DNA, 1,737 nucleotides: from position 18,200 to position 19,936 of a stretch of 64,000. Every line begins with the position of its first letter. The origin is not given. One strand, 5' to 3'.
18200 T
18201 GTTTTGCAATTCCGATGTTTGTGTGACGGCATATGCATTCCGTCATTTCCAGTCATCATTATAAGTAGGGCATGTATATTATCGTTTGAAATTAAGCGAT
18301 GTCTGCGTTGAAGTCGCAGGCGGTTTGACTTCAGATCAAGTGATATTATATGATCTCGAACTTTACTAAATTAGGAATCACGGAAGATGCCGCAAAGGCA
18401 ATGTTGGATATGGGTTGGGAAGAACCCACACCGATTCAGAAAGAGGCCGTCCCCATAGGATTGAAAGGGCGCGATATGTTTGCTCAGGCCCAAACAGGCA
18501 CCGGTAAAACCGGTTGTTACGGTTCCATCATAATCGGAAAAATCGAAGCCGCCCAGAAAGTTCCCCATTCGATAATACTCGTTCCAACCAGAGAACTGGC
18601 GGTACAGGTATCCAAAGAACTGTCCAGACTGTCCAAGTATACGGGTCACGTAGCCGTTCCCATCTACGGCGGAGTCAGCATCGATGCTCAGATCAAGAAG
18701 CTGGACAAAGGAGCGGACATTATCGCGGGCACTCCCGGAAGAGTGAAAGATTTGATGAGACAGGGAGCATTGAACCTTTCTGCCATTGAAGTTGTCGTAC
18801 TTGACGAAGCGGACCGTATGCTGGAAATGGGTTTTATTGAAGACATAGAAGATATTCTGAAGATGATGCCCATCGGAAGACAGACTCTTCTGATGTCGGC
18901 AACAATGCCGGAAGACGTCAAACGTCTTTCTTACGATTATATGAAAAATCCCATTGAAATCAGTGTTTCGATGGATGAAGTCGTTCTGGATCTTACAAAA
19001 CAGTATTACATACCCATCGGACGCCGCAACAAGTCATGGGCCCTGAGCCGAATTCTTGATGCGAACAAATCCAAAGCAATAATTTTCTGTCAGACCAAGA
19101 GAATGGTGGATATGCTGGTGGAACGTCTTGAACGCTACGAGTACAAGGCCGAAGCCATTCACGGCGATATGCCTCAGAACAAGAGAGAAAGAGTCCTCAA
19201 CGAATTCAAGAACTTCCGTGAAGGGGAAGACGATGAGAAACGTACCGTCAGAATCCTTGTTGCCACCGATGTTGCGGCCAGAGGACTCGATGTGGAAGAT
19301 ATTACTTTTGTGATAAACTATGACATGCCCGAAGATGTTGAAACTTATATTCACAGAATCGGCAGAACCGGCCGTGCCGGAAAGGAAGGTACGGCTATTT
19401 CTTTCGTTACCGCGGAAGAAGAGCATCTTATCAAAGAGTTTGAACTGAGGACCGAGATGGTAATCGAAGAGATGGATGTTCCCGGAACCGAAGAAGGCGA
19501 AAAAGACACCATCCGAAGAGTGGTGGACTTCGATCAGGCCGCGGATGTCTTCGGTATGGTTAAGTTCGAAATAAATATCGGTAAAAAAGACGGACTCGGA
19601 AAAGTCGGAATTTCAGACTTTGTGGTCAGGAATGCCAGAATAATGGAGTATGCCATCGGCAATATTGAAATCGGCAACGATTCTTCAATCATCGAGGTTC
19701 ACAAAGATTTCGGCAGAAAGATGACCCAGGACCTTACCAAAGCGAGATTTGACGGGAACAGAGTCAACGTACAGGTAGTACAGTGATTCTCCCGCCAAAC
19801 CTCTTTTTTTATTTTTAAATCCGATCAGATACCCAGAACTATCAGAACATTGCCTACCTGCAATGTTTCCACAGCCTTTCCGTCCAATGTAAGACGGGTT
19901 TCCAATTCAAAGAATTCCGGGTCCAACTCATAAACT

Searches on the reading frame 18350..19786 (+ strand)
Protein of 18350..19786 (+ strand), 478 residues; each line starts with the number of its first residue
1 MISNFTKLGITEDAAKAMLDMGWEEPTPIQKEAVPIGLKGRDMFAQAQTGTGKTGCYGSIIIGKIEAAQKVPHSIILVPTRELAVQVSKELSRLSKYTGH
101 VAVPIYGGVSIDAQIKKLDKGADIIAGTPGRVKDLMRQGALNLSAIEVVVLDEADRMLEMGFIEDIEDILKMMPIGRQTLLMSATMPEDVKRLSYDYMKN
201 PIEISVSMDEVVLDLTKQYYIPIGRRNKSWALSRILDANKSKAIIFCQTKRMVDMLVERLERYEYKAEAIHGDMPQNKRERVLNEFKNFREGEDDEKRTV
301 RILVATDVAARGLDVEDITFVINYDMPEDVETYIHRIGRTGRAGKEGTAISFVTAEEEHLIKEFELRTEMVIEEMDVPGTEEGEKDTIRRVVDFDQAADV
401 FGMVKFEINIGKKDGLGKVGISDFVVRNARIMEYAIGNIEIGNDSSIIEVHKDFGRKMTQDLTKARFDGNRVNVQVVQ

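Call 32: search_protein_families(library=ncbifam, proteins=[window:18350-19786:+], max_evalue=0.00001)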
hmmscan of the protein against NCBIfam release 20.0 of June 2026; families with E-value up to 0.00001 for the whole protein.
window:18350-19786:+ (478 aa): 27 families (the best 25 are shown)
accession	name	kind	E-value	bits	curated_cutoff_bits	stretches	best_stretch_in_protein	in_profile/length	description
NF053631.1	RNA_helic_CshA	equivalog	2.9e-135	451.5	646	1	5-392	1-380/434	degradosome RNA helicase CshA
NF008744.0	PRK11776.1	equivalog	1.7e-118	396.1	524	1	3-477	4-459/460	ATP-dependent RNA helicase DbpA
NF008642.0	PRK11634.1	equivalog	1.4e-106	357.4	989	1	4-382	7-378/628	DEAD/DEAH family ATP-dependent RNA helicase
NF053711.1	RNA_heli_RhlE1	exception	1.1e-103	347.3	750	1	4-379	2-374/434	RNA helicase RhlE1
NF007882.0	PRK10590.1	equivalog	6.6e-98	328.6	743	1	4-382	2-378/456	ATP-dependent RNA helicase RhlE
NF053636.1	DDHlcsCsdAPsy1082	equivalog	1.8e-96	323.7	890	1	4-362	4-356/512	DEAD/DEAH box helicase CsdA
NF053710.1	RNA_heli_RhlE2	exception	9.4e-96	321.6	925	1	5-382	3-382/635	RNA helicase RhlE2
NF008394.0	PRK11192.1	equivalog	2.5e-90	303.4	507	1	2-371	2-369/441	ATP-dependent RNA helicase SrmB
NF003419.0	PRK04837.1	equivalog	5.7e-89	298.8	588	1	4-356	10-363/424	ATP-dependent RNA helicase RhlB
NF002340.1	PRK01297.1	equivalog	4.5e-82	275.8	564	1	4-365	2-365/372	ATP-dependent RNA helicase RhlB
NF003390.0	PRK04537.1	equivalog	1.5e-78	265.3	732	1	20-354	26-362/572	ATP-dependent RNA helicase RhlB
TIGR00614.1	recQ_fam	subfamily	2.7e-20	72.6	219.8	1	236-362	220-339/470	RecQ family ATP-dependent DNA helicase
TIGR01389.1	recQ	equivalog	3.8e-19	68.6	640.2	1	225-364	208-339/591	DNA helicase RecQ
NF010337.0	PRK13766.1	equivalog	2.7e-18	65.5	610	1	236-354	361-478/781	Hef nuclease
NF038317.1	DISARM_DrmD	equivalog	5.1e-15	54.9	610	1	237-362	503-627/1021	DISARM system SNF2-like helicase DrmD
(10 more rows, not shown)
